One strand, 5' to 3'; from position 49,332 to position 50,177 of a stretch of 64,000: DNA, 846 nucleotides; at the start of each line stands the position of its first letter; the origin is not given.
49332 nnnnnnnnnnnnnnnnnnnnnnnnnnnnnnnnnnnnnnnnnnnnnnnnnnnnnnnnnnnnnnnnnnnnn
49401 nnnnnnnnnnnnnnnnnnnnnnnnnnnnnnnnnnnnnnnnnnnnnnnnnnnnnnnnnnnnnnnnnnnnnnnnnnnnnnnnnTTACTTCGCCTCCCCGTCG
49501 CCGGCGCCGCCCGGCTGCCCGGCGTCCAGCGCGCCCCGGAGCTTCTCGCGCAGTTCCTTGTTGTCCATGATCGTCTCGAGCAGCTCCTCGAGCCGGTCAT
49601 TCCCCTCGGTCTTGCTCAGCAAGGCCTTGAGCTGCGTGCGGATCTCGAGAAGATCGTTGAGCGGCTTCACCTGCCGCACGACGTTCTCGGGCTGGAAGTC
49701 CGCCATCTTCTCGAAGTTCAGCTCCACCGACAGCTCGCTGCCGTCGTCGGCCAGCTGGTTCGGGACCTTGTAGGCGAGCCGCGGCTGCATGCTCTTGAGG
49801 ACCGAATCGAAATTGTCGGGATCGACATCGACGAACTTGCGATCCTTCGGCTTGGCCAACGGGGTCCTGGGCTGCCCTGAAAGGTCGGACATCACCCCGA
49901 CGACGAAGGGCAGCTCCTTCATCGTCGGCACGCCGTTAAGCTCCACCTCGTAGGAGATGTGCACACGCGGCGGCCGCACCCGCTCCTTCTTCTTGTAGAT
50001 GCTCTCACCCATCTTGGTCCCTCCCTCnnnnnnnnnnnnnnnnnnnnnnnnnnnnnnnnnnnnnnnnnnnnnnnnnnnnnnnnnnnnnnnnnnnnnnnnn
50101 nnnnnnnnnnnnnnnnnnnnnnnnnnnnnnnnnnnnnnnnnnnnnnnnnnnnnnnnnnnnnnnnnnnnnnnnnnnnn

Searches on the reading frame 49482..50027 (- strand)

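Call 24: search_protein_families(library=pfam, proteins=[window:49482-50027:-], max_evalue=0.001)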
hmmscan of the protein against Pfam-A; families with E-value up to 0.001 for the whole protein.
window:49482-50027:- (181 aa): 1 family
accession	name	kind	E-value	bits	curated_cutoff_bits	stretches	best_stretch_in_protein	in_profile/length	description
PF05591.17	T6SS_VipA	-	4.4e-56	189.4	24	1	15-167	2-154/155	Type VI secretion system, VipA, VC_A0107 or Hcp2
